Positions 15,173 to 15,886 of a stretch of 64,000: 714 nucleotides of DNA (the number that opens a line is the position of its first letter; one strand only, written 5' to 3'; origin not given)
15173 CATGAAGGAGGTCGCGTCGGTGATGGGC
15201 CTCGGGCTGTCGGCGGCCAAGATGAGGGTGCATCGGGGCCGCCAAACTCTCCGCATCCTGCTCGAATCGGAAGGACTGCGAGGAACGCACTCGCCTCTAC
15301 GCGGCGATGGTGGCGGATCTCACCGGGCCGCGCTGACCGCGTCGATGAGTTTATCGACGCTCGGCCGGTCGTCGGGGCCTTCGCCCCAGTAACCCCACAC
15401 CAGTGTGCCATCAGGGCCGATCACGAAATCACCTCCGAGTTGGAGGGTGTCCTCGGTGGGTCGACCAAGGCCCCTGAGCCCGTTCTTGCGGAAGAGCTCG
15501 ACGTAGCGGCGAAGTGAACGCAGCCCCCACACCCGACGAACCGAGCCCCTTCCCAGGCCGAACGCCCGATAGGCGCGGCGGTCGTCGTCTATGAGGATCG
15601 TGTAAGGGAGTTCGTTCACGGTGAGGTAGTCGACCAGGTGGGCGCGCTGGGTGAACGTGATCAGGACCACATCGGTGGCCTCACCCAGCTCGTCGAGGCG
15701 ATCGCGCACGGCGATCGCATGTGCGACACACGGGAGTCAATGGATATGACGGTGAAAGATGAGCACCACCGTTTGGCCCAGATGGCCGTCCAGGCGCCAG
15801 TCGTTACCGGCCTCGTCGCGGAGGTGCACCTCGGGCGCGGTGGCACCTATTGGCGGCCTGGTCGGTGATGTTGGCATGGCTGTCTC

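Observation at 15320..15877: In-frame UGA at the first Cys position of a CxxC motif in a peroxiredoxin-like gene, followed by a perfect hairpin: candidate selenoprotein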

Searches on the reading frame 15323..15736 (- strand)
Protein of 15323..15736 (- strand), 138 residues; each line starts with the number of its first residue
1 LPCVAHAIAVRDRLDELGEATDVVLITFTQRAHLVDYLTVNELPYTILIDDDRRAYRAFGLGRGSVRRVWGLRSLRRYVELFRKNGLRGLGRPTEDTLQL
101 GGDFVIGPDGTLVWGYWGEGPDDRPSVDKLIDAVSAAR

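Call 25: search_protein_representatives(protein=window:15323-15736:-)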
Query: 138 residues. Proteins with E-value up to 0.001 (for the whole library): 752; up to 1e-10: 161; up to 1e-30: 8. The best 150 are listed.
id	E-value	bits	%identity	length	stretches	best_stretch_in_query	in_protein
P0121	5.8e-42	159.3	58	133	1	11-135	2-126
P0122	6.2e-39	149.5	60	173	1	10-134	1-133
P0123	3.1e-38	147.2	54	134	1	6-134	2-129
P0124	2.6e-34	134.5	52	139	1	11-136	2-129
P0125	3.9e-34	133.9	51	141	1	8-133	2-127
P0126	6.5e-33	129.9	66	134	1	10-108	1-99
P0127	2.0e-32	128.4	49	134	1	10-138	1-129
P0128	1.0e-30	122.8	50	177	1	1-138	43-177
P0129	2.2e-30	121.7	50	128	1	16-136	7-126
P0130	1.3e-28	116.0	51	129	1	11-138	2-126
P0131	1.8e-27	112.3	42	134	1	12-135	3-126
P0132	2.4e-27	111.9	48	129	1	11-136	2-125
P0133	4.1e-27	111.2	51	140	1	11-135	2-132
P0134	3.6e-25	104.8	45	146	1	21-134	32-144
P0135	1.1e-24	103.3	45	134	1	20-135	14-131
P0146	1.2e-18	83.7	40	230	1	1-136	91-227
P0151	2.7e-18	82.6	38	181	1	1-135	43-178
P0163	4.0e-16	75.5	45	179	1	1-131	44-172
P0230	3.0e-12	62.9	35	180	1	2-133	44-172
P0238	5.5e-12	62.1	36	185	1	2-135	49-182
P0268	2.7e-11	59.9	39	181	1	1-133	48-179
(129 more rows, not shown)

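Call 28: find_related_loci(query=A2, collection=genome_contigs, flank=10000)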
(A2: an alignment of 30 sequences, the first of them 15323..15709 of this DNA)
Query A2 (129 aa) in genome_contigs; peptide patterns used: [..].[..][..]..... (x = any residue, [..] = any of these).
318 stretches matched a pattern; 195 encode a relative of the query (tblastn E <= 1e-3); the best 80 are kept; 80 distinct loci.
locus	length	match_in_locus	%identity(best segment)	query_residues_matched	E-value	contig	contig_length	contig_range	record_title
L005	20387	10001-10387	82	1-129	2e-67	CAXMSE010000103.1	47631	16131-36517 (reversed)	MAG: uncultured Gammaproteobacteria bacterium isolate 07C-BC-St07_bin.28.orig genome assembly, contig: k141_962818, whol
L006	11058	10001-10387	70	1-129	3e-56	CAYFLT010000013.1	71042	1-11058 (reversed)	MAG TPA_asm: uncultured Candidatus Microthrix sp. isolate ERP019367_co1_114 genome assembly, contig: NODE_469_length_710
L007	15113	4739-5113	70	1-125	8e-56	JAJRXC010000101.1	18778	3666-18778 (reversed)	MAG: Actinomycetes bacterium isolate Dive96_bin3.113 k141_4799680, whole genome shotgun sequence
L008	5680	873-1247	68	1-125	1e-53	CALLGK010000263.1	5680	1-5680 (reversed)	MAG: uncultured Acidimicrobiales bacterium isolate R1_Bin_METABAT__190_1 genome assembly, contig: c_000001403051, whole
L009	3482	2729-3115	67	1-129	8e-53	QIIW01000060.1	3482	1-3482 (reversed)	MAG: Acidimicrobiia bacterium isolate SZUA-87 Ga0063293_10049071, whole genome shotgun sequence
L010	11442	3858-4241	66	1-128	2e-52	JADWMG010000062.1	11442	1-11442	MAG: Actinomycetota bacterium isolate Sva-07 scaffold_1877, whole genome shotgun sequence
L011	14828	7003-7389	65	1-129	2e-52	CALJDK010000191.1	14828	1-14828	MAG: uncultured Acidimicrobiales bacterium isolate R2_Bin_MAXBIN__011_sub_1 genome assembly, contig: c_000000008627, who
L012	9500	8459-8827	66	1-123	3e-52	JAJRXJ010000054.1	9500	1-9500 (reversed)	MAG: Actinomycetes bacterium isolate Dive96_bin3.143 k141_996808, whole genome shotgun sequence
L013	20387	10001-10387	64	1-129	4e-52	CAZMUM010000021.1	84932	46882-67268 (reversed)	MAG TPA_asm: uncultured Acidimicrobiales bacterium isolate SRP215229_co1_211 genome assembly, contig: NODE_131_length_84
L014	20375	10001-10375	70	1-125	8e-52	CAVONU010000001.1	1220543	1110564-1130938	MAG: uncultured Acidimicrobiales bacterium isolate MFD09964.bin.1.195 genome assembly, contig: contig_16204, whole genom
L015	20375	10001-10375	63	1-125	2e-51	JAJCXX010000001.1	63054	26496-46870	MAG: Acidimicrobiales bacterium isolate OFTM89 OFTM89_0, whole genome shotgun sequence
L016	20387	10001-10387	64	1-129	2e-51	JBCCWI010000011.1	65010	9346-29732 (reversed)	MAG: Actinomycetota bacterium isolate P01_E01_bin.9 k141_271820_length_65010_cov_30.9004, whole genome shotgun sequence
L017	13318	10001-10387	62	1-129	3e-50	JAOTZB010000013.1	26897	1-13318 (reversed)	MAG: Acidimicrobiia bacterium isolate 21_Jan_SF_Bin67 21_Jan_SF_Bin67_scaffold_943_c1, whole genome shotgun sequence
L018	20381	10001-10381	64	3-129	3e-50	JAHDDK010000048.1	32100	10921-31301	MAG: Acidimicrobiales bacterium isolate MAG-156 RZ_3877, whole genome shotgun sequence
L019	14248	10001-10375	62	1-125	8e-50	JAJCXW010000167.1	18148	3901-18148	MAG: Acidimicrobiales bacterium isolate OFTM81 OFTM81_166, whole genome shotgun sequence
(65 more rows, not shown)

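Call 44: find_encoding_contigs(protein=P0146, flank=10000, max_places=3)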
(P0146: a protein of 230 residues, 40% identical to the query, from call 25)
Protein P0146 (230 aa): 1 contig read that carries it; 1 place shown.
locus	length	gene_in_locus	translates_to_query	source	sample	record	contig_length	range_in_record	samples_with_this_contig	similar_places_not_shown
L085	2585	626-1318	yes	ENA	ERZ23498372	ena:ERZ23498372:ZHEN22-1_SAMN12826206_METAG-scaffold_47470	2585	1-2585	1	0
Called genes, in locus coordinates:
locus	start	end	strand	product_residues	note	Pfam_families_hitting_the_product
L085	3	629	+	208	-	?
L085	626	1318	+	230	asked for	PF00009:GTP_EFTU, PF00578:AhpC-TSA, PF13911:AhpC-TSA_2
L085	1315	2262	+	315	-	PF01066:CDP-OH_P_transf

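Call 54: find_encoding_contigs(protein=P0128, flank=3000, max_places=2)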
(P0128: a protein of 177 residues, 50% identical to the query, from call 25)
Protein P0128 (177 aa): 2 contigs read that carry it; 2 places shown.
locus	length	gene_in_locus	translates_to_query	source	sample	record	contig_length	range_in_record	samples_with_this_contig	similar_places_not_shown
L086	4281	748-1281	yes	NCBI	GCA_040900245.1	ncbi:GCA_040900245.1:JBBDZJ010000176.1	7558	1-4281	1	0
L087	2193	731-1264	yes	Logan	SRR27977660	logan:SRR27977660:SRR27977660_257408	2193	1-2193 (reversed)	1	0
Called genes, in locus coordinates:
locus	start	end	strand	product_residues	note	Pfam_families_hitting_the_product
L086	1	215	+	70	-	?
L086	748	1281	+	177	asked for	PF00578:AhpC-TSA, PF08534:Redoxin (weak), PF13911:AhpC-TSA_2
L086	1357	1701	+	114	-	PF04248:NTP_transf_9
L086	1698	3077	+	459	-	PF01266:DAO (faint), PF03486:HI0933_like (faint), PF07992:Pyr_redox_2, PF13450:NAD_binding_8 (faint), PF01593:Amino_oxidase (faint), PF13738:Pyr_redox_3 (weak), PF00070:Pyr_redox, PF02852:Pyr_redox_dim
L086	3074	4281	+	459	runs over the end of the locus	PF03486:HI0933_like (faint), PF07992:Pyr_redox_2, PF13738:Pyr_redox_3 (weak), PF00070:Pyr_redox, PF02852:Pyr_redox_dim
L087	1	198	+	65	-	?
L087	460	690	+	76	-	-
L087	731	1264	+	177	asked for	PF00578:AhpC-TSA, PF08534:Redoxin (weak), PF13911:AhpC-TSA_2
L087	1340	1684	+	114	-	PF04248:NTP_transf_9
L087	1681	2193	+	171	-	?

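Call 55: find_encoding_contigs(protein=P0163, flank=3000, max_places=2)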
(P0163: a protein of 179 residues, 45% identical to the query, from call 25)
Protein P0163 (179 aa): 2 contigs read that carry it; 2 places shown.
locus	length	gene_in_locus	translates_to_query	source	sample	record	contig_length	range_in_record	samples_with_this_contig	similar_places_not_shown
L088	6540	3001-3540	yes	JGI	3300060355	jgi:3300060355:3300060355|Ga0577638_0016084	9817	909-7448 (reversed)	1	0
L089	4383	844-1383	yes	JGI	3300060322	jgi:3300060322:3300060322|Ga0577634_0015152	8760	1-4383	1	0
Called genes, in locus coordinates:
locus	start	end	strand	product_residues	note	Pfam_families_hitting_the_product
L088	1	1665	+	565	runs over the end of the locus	PF12850:Metallophos_2, PF13353:Fer4_12 (faint), PF04055:Radical_SAM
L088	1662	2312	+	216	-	PF09837:DUF2064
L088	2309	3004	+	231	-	PF00535:Glycos_transf_2, PF13641:Glyco_tranf_2_3 (weak)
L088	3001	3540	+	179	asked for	PF00578:AhpC-TSA (weak), PF13911:AhpC-TSA_2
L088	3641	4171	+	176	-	-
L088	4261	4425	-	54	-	-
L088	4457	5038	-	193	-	PF03853:YjeF_N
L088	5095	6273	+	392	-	PF02771:Acyl-CoA_dh_N, PF02770:Acyl-CoA_dh_M, PF00441:Acyl-CoA_dh_1, PF08028:Acyl-CoA_dh_2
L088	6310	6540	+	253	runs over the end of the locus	PF12146:Hydrolase_4, PF12697:Abhydrolase_6, PF00561:Abhydrolase_1 (weak), PF00326:Peptidase_S9 (weak), PF12740:PETase (faint)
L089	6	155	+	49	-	-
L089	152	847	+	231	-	PF00535:Glycos_transf_2, PF13641:Glyco_tranf_2_3 (weak)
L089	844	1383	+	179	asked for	PF00578:AhpC-TSA (weak), PF13911:AhpC-TSA_2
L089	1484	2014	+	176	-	-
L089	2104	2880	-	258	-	PF03853:YjeF_N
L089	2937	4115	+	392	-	PF02771:Acyl-CoA_dh_N, PF02770:Acyl-CoA_dh_M, PF00441:Acyl-CoA_dh_1, PF08028:Acyl-CoA_dh_2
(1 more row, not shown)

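Call 66: search_protein_families(library=ncbifam, proteins=[P0128, P0151, P0163, P0268, P0230, P0238], max_evalue=0.00001)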
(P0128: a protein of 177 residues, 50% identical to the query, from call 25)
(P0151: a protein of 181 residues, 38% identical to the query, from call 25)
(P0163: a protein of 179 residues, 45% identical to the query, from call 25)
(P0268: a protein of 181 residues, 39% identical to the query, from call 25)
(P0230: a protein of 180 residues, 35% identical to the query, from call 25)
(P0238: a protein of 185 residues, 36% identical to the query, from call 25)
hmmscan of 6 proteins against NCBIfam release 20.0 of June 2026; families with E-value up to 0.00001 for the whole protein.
P0128 (177 aa): 4 families
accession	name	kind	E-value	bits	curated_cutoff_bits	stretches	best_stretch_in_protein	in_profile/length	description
NF040769.1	SelL_rel_redox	subfamily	2.1e-41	141.4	120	1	9-172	3-172/173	SelL-related redox protein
NF006960.0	PRK09437.1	equivalog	2.1e-09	37.5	140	1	5-102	6-105/156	thioredoxin-dependent thiol peroxidase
NF002854.0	PRK03147.1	subfamily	5.4e-07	29.7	170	1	4-102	37-137/176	thiol-disulfide oxidoreductase ResA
NF053650.1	PerredPrxQDein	equivalog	9e-07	29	260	1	10-99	2-92/148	thioredoxin-dependent peroxiredoxin PrxQ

P0151 (181 aa): 3 families
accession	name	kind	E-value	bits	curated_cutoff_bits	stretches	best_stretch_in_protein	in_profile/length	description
NF040769.1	SelL_rel_redox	subfamily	1.8e-48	164.5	120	1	8-176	2-172/173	SelL-related redox protein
NF006960.0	PRK09437.1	equivalog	4.7e-11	42.8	140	1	2-104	3-105/156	thioredoxin-dependent thiol peroxidase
NF002854.0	PRK03147.1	subfamily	1.6e-09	37.9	170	1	3-105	36-138/176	thiol-disulfide oxidoreductase ResA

P0163 (179 aa): 1 family
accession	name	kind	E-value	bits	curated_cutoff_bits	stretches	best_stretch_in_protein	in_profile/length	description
NF040769.1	SelL_rel_redox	subfamily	2.2e-42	144.6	120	1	9-173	2-171/173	SelL-related redox protein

P0268 (181 aa): 1 family
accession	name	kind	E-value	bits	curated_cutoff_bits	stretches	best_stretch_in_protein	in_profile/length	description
NF040769.1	SelL_rel_redox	subfamily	3.8e-36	124.3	120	1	15-179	5-172/173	SelL-related redox protein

P0230 (180 aa): 2 families
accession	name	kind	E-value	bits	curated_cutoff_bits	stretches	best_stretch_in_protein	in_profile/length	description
NF040769.1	SelL_rel_redox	subfamily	2.1e-48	164.2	120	1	9-172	2-172/173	SelL-related redox protein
NF006960.0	PRK09437.1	equivalog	2.6e-06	27.4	140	1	1-100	1-105/156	thioredoxin-dependent thiol peroxidase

P0238 (185 aa): 1 family
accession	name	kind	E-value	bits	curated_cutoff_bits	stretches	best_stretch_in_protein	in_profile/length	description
NF040769.1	SelL_rel_redox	subfamily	1.9e-44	151.3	120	1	14-180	3-172/173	SelL-related redox protein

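Call 67: find_encoding_contigs(protein=window:15323-15709:-, flank=2000, max_places=3)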
Protein seq(129 aa) (129 aa): 4 contigs read that carry it; 1 place shown.
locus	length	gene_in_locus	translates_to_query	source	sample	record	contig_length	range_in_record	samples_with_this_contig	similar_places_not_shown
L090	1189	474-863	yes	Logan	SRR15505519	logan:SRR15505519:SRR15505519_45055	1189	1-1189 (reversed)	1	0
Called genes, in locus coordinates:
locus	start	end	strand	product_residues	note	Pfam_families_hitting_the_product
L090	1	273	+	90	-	?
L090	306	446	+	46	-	-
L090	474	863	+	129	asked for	PF13911:AhpC-TSA_2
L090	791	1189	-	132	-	?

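Call 75: predict_structure(alignment_id=A5)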
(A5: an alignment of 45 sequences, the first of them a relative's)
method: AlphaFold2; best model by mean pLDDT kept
length: 177 residues; sequences in the alignment: 45
mean_pLDDT: 96.1   pTM: 0.91
mean pLDDT of the five models: 96.1, 95.8, 95.7, 95.1, 94.2
residues with pLDDT >= 90: 172; 70-90: 3; 50-70: 2; < 50: 0
segments of 3 or more residues with pLDDT < 50: none
pLDDT, mean of each block of 10 residues (from residue 1): 86 98 97 97 97 98 98 97 98 97 94 95 96 94 98 95 97 97
secondary structure, 60 per line:
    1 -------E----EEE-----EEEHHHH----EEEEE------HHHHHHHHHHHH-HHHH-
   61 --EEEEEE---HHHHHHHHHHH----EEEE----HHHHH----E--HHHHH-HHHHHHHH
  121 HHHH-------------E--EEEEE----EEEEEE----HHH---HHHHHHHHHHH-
elements in order: E13-15 E21-23 H24-27 E32-36 H43-54 H56-59 E63-68 H72-82 E87-90 H95-99 H107-111 H113-124 E141-145 E150-155 H166-176

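Call 77: fold_search(model_id=the predicted structure, library=pdb)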
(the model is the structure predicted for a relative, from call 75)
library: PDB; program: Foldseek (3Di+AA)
matches with E <= 10: 1284; with E <= 0.001: 675
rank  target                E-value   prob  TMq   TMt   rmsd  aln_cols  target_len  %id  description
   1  3hjp_A                3.5e-12  1.00  0.78  0.87   3.3       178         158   19  The crystal structure of Bcp4 from Sulfolobus Solfataricus (released 2010-05-26)
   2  5c04_A                8.4e-12  1.00  0.74  0.85   3.6       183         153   25  Crystal structure of the F37H mutant AhpE from Mycobacterium tuberculosis (released 2016-07-27)
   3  4x1u_A                1.2e-11  1.00  0.74  0.83   3.6       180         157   24  The structure of AhpE from Mycobacterium tuberculosis revisited (released 2016-07-27)
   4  4x0x_B                2.2e-11  1.00  0.73  0.84   3.7       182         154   25  The structure of AhpE from Mycobacterium tuberculosis revisited (released 2016-07-27)
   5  1xvw_A                2.3e-11  1.00  0.73  0.82   3.6       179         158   24  Crystal Structure of AhpE from Mycobacterium tuberculosis, a 1-Cys peroxiredoxin (released 2005-02-22)
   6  1xxu_A                2.3e-11  1.00  0.71  0.81   5.2       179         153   25  Crystal Structure of AhpE from Mycrobacterium tuberculosis, a 1-Cys peroxiredoxin (released 2005-02-22)
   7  5epf                  2.6e-11  1.00  0.71  0.81   4.5       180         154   20  Crystal structure of Peroxidoxin BcpB from Mycobacterium tuberculosis (released 2015-12-02)
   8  9a4d_B                2.9e-11  1.00  0.69  0.78   4.5       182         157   21  Integrative model of ACKA-BCP by crosslinking MS and deep learning (released 2024-09-18)
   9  4x0x_A                3.3e-11  1.00  0.76  0.87   3.7       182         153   24  The structure of AhpE from Mycobacterium tuberculosis revisited (released 2016-07-27)
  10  4xih_A                4.0e-11  1.00  0.74  0.85   3.7       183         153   24  Crystal structure of the R116A mutant AhpE from Mycobacterium tuberculosis (released 2016-06-29)
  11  1su9_B                4.3e-11  1.00  0.66  0.85   2.2       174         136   19  Reduced structure of the soluble domain of ResA (released 2004-05-11)
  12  5id2_A                5.2e-11  1.00  0.74  0.84   3.8       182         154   25  Asymmetry in the active site of Mycobacterium tuberculosis AhpE upon exposure to Mycothiol (released 2016-08-03)
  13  5enu_A                5.2e-11  1.00  0.71  0.79   4.5       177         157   23  Crystal structure of an alkyl hyroperoxide reductase from Burkholderia ambifaria (released 2015-11-25)
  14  1xvw_B                5.5e-11  1.00  0.73  0.80   3.6       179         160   24  Crystal Structure of AhpE from Mycobacterium tuberculosis, a 1-Cys peroxiredoxin (released 2005-02-22)
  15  4x1u_B                5.9e-11  1.00  0.74  0.82   3.6       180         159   24  The structure of AhpE from Mycobacterium tuberculosis revisited (released 2016-07-27)
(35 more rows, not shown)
